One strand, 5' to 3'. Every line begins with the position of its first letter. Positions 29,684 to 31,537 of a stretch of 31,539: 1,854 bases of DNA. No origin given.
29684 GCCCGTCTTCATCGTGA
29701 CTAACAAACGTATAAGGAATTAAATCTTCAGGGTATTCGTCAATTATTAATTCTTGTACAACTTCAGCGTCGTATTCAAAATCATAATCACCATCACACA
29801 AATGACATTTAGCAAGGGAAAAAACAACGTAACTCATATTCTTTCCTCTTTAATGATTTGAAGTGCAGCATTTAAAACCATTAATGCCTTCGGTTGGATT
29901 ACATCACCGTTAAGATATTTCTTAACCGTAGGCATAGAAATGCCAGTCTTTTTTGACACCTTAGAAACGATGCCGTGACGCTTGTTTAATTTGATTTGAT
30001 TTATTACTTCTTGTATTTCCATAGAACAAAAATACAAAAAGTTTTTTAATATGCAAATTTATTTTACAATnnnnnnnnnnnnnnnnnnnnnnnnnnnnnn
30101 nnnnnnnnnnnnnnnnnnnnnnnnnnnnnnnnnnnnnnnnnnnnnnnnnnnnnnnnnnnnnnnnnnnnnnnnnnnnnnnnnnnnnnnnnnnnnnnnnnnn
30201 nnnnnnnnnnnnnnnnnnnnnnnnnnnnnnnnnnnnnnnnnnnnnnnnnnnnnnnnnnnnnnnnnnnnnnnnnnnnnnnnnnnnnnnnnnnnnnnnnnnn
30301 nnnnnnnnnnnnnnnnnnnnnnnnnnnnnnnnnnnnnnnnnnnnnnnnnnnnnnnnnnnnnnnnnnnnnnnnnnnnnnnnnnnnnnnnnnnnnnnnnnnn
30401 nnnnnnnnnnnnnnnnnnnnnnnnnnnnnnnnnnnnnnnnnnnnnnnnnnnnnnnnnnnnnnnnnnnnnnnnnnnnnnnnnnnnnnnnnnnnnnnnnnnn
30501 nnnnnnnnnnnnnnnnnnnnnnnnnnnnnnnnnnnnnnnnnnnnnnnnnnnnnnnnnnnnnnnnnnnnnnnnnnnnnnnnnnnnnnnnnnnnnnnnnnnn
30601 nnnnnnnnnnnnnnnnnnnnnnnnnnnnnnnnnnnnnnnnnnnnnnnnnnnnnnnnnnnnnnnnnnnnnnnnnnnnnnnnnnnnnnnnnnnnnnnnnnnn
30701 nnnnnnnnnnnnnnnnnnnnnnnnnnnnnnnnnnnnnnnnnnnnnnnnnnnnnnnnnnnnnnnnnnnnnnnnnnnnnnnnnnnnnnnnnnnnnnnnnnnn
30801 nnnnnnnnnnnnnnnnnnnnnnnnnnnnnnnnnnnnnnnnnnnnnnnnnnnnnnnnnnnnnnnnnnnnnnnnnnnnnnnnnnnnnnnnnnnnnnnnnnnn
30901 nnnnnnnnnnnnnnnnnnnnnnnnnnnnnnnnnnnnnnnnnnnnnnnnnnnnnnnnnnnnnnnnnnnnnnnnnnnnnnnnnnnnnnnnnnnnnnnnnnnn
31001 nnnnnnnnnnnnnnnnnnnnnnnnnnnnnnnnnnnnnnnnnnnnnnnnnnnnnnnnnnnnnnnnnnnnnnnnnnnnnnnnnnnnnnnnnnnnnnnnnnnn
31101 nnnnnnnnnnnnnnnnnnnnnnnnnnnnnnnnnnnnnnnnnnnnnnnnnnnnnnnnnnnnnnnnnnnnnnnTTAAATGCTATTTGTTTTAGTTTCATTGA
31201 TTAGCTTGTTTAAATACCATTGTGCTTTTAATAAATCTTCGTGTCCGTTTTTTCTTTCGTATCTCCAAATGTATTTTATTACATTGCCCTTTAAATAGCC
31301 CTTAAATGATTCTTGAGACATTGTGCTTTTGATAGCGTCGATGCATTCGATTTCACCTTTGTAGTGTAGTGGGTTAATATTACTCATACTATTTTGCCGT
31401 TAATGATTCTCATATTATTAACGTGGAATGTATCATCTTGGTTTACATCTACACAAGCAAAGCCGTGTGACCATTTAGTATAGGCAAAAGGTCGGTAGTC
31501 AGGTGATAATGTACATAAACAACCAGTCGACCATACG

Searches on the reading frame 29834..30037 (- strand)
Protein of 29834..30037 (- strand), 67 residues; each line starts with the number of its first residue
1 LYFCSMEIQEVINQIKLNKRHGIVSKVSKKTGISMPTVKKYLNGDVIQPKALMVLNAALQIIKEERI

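Call 50: search_protein_families(library=phrogs, proteins=[window:29834-30037:-], max_evalue=0.001)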
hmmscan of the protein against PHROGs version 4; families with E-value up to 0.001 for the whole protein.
window:29834-30037:- (67 aa): 1 family
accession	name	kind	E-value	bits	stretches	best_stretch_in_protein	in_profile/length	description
phrog_409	-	transcription regulation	0.0007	21.1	1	2-55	11-57/127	transcriptional regulator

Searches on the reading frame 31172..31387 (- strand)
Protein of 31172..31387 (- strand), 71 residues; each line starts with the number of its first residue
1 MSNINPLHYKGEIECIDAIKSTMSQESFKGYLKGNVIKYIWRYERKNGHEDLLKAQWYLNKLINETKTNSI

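Call 50: search_protein_families(library=phrogs, proteins=[window:31172-31387:-], max_evalue=0.001)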
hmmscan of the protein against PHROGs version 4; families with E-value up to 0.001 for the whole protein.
window:31172-31387:- (71 aa): 20 families
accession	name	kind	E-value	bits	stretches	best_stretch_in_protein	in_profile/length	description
phrog_236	-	other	2.1e-28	101.1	1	4-68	242-307/431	nucleotide kinase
phrog_1689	-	other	2.5e-23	84.2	1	5-69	169-237/243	nucleotide kinase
phrog_23238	-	unknown function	1.7e-20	74.6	1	3-67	128-194/196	-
phrog_4897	-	other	2.5e-20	74.4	1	5-68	117-182/186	kinase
phrog_4943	-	unknown function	7.1e-19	69.9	1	4-68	92-161/166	-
phrog_2585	-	other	9.7e-18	66.1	1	5-63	100-164/175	nucleotide kinase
phrog_4472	-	other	2.3e-15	57.3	1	4-68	15-79/100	nucleotide kinase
phrog_11324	-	other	1.3e-14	55.9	1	4-68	11-73/139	nucleotide kinase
phrog_10602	-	other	9.8e-14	52.7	1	6-66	102-163/168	nucleotide kinase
phrog_5839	-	unknown function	4.6e-12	47.1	1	3-68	7-69/128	-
phrog_2387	-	other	4.8e-11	44.1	1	2-66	5-71/147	nucleotide kinase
phrog_4824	-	unknown function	1.6e-10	42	1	2-63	5-60/128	-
phrog_18538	-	unknown function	4.2e-08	34.3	1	2-61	3-66/159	-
phrog_32578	-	unknown function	1.2e-06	29.6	1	25-63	40-77/221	-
phrog_2781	-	unknown function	1.8e-06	29.2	1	13-65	197-243/253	-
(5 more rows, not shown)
